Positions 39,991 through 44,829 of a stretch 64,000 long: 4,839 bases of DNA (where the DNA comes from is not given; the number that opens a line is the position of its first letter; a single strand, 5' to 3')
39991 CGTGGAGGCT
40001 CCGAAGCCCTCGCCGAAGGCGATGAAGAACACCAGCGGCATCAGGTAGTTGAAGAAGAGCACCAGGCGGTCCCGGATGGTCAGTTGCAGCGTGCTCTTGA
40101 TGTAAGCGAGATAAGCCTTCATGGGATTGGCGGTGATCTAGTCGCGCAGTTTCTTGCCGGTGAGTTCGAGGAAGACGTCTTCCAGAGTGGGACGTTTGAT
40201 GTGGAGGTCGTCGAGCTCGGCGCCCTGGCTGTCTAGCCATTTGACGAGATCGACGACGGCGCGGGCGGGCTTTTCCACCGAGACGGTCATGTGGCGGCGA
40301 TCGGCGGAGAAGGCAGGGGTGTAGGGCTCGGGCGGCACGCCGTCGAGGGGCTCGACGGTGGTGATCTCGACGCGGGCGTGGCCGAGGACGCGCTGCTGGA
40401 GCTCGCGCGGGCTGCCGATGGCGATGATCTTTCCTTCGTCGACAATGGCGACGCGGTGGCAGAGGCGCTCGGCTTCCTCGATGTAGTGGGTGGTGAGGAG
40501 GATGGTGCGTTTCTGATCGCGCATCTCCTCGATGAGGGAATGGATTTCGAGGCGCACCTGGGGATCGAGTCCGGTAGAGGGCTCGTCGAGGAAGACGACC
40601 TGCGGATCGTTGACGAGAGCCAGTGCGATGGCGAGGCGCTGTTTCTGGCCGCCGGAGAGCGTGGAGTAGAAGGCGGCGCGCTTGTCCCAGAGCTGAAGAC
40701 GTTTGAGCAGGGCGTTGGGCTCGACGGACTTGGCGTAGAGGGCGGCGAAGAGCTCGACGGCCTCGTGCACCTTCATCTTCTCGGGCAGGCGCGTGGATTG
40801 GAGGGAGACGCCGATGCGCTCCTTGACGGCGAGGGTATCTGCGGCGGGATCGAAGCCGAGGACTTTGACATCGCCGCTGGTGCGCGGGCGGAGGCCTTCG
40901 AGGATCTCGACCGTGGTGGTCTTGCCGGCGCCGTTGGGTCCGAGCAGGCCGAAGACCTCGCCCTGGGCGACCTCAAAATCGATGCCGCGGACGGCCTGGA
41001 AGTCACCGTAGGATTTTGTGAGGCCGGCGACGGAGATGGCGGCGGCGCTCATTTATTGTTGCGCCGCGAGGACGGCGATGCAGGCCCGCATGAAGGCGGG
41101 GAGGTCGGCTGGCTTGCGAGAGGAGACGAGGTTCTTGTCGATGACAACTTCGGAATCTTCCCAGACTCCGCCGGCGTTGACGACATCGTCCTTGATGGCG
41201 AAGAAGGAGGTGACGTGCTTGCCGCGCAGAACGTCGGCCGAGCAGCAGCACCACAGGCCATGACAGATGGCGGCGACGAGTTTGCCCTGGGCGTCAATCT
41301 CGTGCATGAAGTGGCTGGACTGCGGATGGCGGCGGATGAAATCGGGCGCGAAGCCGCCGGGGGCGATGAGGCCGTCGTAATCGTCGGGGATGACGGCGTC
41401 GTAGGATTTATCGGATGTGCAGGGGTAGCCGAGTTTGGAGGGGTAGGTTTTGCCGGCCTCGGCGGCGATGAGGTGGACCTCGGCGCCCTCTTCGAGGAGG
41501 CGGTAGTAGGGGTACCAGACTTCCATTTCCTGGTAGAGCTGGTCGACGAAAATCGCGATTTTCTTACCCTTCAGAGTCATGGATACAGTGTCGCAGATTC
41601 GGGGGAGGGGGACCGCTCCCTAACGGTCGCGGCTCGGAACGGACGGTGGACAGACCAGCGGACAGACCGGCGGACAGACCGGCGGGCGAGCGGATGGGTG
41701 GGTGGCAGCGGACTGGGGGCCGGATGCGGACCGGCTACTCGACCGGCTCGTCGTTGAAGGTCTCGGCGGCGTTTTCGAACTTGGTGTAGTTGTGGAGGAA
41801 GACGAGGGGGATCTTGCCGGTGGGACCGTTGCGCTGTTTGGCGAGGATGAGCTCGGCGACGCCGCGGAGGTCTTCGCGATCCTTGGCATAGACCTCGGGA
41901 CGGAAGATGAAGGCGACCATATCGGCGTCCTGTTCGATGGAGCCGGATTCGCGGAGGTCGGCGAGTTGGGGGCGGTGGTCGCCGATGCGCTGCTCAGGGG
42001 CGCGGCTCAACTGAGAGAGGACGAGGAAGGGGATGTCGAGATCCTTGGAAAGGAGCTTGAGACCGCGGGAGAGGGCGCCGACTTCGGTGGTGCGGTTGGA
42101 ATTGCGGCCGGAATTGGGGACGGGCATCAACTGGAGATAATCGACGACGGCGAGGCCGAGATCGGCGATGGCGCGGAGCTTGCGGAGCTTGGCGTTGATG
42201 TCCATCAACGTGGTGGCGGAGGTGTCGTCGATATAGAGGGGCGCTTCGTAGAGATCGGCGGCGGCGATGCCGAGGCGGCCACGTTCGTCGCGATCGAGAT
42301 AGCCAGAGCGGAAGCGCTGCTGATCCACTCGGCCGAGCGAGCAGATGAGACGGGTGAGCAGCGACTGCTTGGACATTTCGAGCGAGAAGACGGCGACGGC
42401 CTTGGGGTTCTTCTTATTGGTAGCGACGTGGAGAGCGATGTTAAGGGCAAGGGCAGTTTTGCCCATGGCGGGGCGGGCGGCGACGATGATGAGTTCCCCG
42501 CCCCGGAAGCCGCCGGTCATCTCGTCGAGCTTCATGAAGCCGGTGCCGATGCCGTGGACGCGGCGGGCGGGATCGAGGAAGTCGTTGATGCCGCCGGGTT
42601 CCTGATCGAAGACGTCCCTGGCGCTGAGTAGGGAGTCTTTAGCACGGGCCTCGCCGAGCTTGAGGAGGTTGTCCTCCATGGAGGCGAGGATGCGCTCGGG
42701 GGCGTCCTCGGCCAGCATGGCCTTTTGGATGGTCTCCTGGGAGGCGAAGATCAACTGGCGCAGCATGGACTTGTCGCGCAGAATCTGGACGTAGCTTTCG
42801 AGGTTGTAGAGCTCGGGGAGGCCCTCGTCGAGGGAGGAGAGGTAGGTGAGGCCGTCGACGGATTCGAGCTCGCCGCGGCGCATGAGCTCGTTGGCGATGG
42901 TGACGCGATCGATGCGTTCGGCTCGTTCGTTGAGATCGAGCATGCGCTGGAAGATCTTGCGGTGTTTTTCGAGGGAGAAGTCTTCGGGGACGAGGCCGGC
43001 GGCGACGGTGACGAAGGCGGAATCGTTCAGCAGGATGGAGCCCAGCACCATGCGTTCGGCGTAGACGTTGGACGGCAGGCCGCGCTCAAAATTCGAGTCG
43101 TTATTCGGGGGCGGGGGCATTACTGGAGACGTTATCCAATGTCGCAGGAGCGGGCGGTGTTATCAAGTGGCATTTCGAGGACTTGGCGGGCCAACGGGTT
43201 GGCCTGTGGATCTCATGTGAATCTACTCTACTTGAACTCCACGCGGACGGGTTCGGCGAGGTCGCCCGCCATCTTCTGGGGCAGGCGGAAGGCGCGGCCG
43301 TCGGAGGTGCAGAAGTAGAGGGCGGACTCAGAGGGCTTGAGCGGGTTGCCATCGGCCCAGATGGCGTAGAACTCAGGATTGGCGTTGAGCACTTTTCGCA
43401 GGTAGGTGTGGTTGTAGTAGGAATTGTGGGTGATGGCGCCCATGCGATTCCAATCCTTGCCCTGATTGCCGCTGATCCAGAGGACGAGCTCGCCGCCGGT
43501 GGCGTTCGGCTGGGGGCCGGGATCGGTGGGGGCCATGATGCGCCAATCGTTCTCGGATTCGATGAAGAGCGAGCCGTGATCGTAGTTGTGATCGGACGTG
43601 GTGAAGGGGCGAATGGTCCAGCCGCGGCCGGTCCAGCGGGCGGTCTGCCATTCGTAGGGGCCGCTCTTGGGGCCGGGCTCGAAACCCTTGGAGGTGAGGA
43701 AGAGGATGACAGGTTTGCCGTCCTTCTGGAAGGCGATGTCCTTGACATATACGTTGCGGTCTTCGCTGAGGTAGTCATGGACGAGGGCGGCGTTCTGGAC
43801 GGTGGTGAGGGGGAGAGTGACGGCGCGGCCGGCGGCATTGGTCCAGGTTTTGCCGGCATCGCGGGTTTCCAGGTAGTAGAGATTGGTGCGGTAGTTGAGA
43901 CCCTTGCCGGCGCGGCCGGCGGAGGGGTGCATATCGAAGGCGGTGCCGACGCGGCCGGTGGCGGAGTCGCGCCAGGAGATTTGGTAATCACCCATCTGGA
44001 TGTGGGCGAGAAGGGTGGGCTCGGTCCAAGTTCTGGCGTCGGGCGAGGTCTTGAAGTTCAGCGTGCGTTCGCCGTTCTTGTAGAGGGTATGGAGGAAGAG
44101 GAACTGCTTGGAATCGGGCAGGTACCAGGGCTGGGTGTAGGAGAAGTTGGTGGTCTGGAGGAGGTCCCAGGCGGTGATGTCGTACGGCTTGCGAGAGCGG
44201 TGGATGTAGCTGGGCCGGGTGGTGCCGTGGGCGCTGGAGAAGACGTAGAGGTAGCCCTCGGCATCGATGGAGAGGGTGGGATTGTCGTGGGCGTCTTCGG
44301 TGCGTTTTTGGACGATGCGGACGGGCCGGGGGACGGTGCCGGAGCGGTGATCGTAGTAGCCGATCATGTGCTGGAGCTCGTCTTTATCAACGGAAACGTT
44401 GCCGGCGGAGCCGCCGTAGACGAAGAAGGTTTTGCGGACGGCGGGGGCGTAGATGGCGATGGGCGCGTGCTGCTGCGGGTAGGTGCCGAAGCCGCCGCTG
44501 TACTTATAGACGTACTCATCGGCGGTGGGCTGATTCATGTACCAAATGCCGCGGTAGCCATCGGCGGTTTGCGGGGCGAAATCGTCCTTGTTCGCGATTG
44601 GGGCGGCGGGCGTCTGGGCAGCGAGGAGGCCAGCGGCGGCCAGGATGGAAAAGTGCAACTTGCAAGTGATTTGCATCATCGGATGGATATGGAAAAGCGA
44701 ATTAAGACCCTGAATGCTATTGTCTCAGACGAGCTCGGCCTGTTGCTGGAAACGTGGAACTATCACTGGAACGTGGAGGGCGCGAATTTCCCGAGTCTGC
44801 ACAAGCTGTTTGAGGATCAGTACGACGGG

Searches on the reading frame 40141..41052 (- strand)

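Call 27: search_protein_families(library=pfam, proteins=[window:40141-41052:-], max_evalue=0.0001)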
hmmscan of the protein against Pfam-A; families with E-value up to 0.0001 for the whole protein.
window:40141-41052:- (304 aa): 4 families
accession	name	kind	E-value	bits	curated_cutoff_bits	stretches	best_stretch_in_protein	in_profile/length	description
PF00005.33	ABC_tran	-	1.4e-28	100.7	25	1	22-159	2-136/137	ABC transporter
PF13304.12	AAA_21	-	8e-13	49.5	27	1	130-189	236-298/304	AAA domain, putative AbiEii toxin, Type IV TA system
PF02463.25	SMC_N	-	1.3e-05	25.2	40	0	131-197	136-208/220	RecF/RecN/SMC N terminal domain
PF13732.12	DrrA1-3_C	-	5.5e-05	24.2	27.4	0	213-297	1-80/81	ATP-binding protein DrrA1-3-like, C-terminal domain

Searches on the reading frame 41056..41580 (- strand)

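Call 27: search_protein_families(library=pfam, proteins=[window:41056-41580:-], max_evalue=0.0001)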
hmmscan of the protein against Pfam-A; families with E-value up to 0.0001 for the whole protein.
window:41056-41580:- (175 aa): 1 family
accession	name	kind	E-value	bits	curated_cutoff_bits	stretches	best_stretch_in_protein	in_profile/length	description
PF01965.30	DJ-1_PfpI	-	3.7e-42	144.4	26.6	1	6-168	1-163/165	DJ-1/PfpI family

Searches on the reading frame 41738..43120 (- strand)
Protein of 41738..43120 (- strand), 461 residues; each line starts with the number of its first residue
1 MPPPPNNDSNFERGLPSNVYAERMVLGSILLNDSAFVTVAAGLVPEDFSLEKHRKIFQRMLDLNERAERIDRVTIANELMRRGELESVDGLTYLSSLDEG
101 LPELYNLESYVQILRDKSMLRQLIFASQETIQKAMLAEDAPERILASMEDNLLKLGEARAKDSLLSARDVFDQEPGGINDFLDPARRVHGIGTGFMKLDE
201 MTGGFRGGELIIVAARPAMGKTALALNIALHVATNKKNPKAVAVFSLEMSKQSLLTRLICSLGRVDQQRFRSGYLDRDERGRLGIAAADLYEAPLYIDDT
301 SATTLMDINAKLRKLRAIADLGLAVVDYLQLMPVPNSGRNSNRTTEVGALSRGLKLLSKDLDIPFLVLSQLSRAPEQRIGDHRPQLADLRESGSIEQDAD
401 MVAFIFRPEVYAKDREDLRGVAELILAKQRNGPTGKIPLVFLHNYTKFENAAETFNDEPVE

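Call 27: search_protein_families(library=pfam, proteins=[window:41738-43120:-], max_evalue=0.0001)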
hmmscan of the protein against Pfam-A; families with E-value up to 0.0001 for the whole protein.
window:41738-43120:- (461 aa): 3 families
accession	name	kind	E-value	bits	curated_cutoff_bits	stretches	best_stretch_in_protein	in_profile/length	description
PF03796.21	DnaB_C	-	5e-95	318.2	27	1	190-450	1-255/255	DnaB-like helicase C terminal domain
PF00772.26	DnaB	-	1.1e-27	96.5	23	1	15-116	2-103/103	DnaB-like helicase N terminal domain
PF13481.12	AAA_25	-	2.7e-14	53.7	27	1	202-372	26-191/195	AAA domain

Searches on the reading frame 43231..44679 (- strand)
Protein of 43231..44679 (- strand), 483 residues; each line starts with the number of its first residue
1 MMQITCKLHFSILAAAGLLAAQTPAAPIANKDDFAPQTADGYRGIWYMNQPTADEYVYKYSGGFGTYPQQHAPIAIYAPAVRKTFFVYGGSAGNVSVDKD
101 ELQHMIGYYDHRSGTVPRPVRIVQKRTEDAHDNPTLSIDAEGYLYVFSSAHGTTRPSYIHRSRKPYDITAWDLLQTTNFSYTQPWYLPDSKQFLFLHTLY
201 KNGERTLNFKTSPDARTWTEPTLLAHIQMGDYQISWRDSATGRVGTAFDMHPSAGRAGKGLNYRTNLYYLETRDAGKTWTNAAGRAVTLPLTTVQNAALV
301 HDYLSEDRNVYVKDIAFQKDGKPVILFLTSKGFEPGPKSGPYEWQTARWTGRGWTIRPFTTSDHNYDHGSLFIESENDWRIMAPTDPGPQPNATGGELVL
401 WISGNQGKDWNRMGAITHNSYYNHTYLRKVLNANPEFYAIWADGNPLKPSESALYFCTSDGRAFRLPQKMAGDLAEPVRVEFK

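Call 27: search_protein_families(library=pfam, proteins=[window:43231-44679:-], max_evalue=0.0001)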
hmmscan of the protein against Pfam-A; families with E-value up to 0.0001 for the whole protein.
window:43231-44679:- (483 aa): 1 family
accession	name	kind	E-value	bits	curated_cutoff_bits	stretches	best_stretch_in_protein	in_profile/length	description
PF15892.11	BNR_4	-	5.9e-18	65.6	27.3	1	124-360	33-270/272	BNR repeat-containing family member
